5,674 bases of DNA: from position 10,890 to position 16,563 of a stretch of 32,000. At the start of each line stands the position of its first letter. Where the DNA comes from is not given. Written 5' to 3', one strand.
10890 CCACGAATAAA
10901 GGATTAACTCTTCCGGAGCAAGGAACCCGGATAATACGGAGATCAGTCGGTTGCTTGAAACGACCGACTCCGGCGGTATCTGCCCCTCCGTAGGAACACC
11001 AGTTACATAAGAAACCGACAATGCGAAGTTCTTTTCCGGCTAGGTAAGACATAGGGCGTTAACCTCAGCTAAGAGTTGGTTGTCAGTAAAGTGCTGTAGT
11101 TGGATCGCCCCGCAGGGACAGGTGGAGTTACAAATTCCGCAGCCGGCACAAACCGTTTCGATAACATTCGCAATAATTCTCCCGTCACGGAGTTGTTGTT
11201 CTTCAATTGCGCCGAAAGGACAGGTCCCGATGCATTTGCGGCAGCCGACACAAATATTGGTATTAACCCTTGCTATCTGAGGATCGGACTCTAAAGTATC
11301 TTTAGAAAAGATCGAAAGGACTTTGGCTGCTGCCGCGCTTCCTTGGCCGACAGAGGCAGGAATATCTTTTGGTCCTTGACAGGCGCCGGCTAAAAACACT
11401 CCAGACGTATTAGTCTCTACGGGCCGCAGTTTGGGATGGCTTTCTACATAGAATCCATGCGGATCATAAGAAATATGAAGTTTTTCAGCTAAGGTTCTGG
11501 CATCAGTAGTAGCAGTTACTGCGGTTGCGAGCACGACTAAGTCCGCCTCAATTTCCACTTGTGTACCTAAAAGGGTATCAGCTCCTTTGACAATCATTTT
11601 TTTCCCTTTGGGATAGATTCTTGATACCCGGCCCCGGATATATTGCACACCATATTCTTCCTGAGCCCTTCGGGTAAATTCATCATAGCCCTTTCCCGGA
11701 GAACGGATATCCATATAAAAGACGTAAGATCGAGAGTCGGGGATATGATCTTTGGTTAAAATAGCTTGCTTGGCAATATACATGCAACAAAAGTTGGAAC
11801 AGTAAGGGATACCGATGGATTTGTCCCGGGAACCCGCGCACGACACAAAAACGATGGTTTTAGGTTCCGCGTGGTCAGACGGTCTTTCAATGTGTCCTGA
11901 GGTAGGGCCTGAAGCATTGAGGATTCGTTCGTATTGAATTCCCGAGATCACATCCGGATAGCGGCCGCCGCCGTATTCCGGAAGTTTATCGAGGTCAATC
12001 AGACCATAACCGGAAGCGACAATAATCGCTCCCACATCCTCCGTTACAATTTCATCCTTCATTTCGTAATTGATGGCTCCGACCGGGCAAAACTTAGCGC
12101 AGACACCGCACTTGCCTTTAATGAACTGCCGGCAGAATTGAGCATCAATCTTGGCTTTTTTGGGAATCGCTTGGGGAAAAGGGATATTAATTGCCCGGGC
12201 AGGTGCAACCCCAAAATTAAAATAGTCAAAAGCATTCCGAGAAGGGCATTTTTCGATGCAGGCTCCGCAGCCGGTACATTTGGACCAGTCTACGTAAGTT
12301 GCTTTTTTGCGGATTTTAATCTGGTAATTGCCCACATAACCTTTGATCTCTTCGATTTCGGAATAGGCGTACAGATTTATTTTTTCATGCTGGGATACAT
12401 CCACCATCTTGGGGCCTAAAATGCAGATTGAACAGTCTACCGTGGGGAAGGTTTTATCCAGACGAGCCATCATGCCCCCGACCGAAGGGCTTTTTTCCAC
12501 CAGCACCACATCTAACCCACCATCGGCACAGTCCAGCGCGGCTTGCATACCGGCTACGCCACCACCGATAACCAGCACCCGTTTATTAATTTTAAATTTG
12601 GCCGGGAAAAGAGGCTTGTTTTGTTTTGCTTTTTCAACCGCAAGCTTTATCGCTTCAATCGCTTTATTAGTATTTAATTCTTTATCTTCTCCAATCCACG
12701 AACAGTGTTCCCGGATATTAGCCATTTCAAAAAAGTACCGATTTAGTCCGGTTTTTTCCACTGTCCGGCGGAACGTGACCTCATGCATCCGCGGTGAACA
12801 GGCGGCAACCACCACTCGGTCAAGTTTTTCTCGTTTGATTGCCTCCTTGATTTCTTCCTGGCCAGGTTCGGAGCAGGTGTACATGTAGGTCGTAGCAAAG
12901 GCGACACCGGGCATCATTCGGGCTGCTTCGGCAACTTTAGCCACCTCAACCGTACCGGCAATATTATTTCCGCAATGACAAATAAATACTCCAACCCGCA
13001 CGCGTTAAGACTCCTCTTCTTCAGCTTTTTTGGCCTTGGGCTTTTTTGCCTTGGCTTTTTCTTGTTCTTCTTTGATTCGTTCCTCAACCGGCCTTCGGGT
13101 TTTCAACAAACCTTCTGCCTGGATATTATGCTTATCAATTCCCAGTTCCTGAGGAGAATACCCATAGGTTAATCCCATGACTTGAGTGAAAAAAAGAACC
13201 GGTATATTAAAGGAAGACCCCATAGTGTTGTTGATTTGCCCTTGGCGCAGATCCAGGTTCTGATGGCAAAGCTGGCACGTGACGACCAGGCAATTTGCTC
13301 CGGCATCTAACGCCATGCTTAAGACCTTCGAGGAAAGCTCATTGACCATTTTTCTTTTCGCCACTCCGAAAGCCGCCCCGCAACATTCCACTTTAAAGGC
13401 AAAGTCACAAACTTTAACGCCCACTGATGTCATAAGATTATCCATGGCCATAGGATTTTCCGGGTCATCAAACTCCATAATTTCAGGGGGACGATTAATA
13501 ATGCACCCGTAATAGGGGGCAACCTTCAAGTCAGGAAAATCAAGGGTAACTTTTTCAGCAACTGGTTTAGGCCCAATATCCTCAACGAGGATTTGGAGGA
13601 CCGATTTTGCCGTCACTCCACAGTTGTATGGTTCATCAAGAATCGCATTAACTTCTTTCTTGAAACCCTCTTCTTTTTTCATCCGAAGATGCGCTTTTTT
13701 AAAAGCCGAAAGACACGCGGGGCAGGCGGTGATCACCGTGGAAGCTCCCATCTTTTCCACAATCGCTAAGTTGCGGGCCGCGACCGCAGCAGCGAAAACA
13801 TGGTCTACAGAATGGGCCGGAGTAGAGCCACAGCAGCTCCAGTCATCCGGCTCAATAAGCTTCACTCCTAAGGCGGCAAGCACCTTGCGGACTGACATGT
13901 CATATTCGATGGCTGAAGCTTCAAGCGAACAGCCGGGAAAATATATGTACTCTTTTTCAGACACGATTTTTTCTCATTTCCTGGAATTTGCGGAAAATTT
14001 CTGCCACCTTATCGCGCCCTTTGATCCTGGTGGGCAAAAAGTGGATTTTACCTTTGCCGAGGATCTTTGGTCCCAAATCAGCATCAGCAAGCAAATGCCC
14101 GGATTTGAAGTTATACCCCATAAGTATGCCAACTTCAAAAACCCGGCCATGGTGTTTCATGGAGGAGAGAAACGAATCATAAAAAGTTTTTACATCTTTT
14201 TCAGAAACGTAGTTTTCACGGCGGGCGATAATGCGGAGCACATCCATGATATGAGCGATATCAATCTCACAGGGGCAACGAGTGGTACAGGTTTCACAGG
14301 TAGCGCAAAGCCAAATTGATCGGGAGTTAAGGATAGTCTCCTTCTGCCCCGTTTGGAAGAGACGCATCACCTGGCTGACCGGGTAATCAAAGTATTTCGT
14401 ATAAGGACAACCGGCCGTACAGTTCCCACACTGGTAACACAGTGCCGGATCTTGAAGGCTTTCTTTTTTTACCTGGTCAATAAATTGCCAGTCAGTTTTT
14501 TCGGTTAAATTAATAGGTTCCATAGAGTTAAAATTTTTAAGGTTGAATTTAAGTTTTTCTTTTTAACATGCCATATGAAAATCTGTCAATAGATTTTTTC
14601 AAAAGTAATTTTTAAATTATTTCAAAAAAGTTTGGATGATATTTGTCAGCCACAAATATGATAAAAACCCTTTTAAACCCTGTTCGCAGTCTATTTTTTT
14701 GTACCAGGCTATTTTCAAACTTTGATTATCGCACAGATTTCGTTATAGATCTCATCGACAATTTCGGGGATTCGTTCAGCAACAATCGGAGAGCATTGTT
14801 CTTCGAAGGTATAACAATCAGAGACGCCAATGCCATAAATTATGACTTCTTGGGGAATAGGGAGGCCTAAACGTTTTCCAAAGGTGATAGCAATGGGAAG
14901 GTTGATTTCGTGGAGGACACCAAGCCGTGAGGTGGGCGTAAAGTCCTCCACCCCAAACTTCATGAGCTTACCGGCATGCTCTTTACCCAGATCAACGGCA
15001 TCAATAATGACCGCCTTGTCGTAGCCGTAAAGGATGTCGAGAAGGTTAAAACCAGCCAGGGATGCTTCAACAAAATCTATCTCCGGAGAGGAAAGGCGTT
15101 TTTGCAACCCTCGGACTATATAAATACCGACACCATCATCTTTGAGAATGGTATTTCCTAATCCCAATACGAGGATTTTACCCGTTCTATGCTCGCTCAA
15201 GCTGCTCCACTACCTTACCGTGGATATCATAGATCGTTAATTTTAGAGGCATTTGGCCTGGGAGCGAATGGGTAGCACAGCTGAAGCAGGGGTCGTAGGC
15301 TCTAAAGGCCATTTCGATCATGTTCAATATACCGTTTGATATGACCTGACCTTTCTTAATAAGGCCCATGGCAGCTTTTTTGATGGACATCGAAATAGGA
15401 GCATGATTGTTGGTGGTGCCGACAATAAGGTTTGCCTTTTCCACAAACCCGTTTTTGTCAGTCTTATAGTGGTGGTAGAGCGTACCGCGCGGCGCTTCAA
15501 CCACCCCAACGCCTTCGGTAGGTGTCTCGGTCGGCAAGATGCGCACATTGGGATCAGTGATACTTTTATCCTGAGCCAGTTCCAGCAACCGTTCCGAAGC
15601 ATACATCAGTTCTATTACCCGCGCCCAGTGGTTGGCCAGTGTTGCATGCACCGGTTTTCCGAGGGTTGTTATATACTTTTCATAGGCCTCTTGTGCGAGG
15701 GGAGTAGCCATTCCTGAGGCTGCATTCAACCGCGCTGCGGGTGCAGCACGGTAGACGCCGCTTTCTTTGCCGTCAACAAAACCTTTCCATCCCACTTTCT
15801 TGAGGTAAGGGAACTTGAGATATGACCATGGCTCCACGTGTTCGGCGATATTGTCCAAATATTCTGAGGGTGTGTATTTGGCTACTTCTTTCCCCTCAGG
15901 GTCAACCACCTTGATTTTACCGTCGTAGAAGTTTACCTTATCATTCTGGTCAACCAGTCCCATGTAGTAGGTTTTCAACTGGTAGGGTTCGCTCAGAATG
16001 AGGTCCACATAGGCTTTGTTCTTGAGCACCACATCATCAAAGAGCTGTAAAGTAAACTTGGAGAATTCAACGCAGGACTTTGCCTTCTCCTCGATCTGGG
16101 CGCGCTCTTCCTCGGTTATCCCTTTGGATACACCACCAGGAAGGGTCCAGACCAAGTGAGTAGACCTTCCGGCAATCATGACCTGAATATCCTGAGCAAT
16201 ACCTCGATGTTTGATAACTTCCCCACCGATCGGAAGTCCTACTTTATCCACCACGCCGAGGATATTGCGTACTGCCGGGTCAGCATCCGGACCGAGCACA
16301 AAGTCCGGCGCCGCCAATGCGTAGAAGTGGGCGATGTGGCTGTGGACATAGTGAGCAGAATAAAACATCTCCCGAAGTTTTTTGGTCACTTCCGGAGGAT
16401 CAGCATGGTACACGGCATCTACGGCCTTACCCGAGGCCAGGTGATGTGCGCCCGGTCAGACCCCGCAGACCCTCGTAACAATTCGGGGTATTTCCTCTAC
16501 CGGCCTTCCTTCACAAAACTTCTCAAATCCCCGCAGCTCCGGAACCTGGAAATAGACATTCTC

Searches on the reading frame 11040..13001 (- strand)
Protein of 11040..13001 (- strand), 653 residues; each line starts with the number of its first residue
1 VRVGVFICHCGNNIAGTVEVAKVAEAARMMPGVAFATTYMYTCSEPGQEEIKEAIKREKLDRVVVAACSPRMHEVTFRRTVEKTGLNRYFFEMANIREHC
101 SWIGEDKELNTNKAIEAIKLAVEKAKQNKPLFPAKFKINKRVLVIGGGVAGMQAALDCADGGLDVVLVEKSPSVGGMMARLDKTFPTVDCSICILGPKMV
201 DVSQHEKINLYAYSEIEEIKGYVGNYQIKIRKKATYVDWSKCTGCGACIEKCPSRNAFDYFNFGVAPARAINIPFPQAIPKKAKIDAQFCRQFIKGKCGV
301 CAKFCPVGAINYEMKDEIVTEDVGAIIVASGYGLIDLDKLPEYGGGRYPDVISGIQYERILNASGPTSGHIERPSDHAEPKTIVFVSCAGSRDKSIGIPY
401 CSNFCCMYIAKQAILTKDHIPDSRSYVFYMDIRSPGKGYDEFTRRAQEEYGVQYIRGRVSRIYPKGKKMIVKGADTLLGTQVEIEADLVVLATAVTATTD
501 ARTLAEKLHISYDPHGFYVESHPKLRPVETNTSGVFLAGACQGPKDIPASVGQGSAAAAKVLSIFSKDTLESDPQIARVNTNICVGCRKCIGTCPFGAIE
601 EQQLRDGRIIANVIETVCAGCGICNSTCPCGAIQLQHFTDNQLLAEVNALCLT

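Call 6: search_protein_families(library=pfam, proteins=[window:11040-13001:-], max_evalue=0.01)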
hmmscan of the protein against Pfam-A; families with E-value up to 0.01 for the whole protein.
window:11040-13001:- (653 aa): 26 families (the best 25 are shown)
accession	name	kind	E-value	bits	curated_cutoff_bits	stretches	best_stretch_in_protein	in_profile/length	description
PF00037.32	Fer4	-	2.2e-17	62.5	21.1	3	236-253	2-19/24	4Fe-4S binding domain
PF07992.20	Pyr_redox_2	-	4.4e-14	53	26.1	2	141-241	2-82/291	Pyridine nucleotide-disulphide oxidoreductase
PF12837.12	Fer4_6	-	6.2e-13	48.5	25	2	576-599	1-24/24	4Fe-4S binding domain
PF12838.12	Fer4_7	-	2.4e-12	47.6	27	3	241-309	1-52/52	4Fe-4S dicluster domain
PF13484.11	Fer4_16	-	2.8e-12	47.7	30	0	241-255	1-15/66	4Fe-4S double cluster binding domain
PF25160.1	LdpA_Fe-S-bd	-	3.8e-12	46.2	27.6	2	577-603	21-47/49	LdpA Fe-S cluster-binding domain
PF13237.11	Fer4_10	-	8.5e-12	45.3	25.5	2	578-629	3-53/53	4Fe-4S dicluster domain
PF14697.11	Fer4_21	-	1.9e-11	44.4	35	2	577-635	1-59/59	4Fe-4S dicluster domain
PF13187.11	Fer4_9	-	5.8e-10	39.5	27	2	584-633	2-52/52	4Fe-4S dicluster domain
PF12831.13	FAD_oxidored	-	3e-09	37.1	27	1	142-179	2-39/416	FAD dependent oxidoreductase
PF12797.12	Fer4_2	-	7e-09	35.5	24.5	2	235-254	3-22/22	4Fe-4S binding domain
PF00890.30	FAD_binding_2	-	1.9e-08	34.4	20.4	1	142-177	2-37/414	FAD binding domain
PF01266.30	DAO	-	2.4e-08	34.3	27.9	1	141-176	1-37/353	FAD dependent oxidoreductase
PF13450.12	NAD_binding_8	-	9.8e-06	26.2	21.9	1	144-181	1-38/68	NAD(P)-binding Rossmann-like domain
PF12798.12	Fer4_3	-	1.1e-05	26.3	27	0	242-254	1-13/15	4Fe-4S binding domain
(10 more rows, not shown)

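Call 10: search_protein_families(library=ncbifam, proteins=[window:11040-13001:-], max_evalue=0.001)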
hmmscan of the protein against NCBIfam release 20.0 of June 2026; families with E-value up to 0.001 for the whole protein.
window:11040-13001:- (653 aa): 115 families (the best 25 are shown)
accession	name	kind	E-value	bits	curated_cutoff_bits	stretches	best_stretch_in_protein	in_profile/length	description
NF040770.1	hetero_SS_HdrA2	exception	6.1e-240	798.4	1100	1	2-650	1-640/777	CoB-CoM heterodisulfide reductase HdrA2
NF041778.1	hetero_SS_HdrA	equivalog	4.9e-172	573.6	1400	1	3-650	8-650/771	ferredoxin:CoB-CoM heterodisulfide reductase subunit HdrA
NF041891.1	hdrA_Methbact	equivalog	2.1e-168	562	1300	1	2-649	2-634/762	ferredoxin:CoB-CoM heterodisulfide reductase subunit HdrA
NF009410.0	PRK12771.1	subfamily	1.4e-20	73.5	516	2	108-178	105-177/566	NAD(P)-binding protein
TIGR01944.1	rnfB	subfamily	1.4e-14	54.1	68.7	1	570-642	101-169/190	RnfABCDGE type electron transport complex subunit B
TIGR02179.1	PorD_KorD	subfamily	8.1e-13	48.3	60.05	1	579-636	22-75/78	2-oxoacid:acceptor oxidoreductase, delta subunit, pyruvate/2-ketoisovalerate family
NF042909.1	FMH_DH_FwdF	exception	2.6e-11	43.2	375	2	578-639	221-280/336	tungsten-dependent formylmethanofuran dehydrogenase subunit FwdF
NF058577.1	FdxA_fam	equivalog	3.1e-11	43.3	65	0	580-632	5-52/52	4Fe-4S ferredoxin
TIGR02700.1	flavo_MJ0208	hypoth_equivalog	3.5e-11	42.8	251.35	1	579-634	145-195/234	dihydromethanopterin reductase (acceptor)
NF003475.0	PRK05113.1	equivalog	4e-11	43.1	203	1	571-641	102-168/190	electron transport complex subunit RsxB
NF005503.0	PRK07118.1-2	equivalog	2.1e-10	40.3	252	1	228-318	155-236/292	RnfABCDGE type electron transport complex subunit B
NF006221.0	PRK08348.1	subfamily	3.6e-10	39.7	124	1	580-645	42-101/136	NADH-plastoquinone oxidoreductase subunit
NF038196.1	ferrodoxin_EFR1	subfamily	8.9e-10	39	75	0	225-256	170-200/242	EFR1 family ferrodoxin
TIGR04105.1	FeFe_hydrog_B1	subfamily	1.5e-09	37.1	450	2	228-312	130-207/462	monomeric [FeFe] hydrogenase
NF040684.1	PorD_Arch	equivalog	2.1e-09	37.3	120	1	581-636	31-82/85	pyruvate synthase subunit PorD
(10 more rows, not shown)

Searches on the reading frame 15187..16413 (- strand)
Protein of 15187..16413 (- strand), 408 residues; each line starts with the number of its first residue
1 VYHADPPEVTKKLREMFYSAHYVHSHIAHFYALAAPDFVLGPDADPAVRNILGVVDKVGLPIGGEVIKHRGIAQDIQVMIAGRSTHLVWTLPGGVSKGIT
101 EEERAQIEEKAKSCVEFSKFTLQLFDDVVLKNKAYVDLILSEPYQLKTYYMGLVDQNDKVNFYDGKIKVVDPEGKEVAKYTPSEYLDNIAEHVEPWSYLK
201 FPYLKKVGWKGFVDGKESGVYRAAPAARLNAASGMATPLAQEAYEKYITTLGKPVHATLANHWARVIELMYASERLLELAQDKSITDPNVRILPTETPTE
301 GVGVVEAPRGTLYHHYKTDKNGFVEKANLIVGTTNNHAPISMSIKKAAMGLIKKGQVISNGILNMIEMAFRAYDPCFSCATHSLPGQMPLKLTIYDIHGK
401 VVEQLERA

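Call 18: search_protein_families(library=pfam, proteins=[window:15187-16413:-], max_evalue=0.0001)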
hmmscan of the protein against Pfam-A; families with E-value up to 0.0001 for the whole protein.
window:15187-16413:- (408 aa): 1 family
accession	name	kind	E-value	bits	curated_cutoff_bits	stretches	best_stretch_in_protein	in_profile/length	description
PF00374.24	NiFeSe_Hases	-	1.5e-20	74.1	25.8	1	155-382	286-508/508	Nickel-dependent hydrogenase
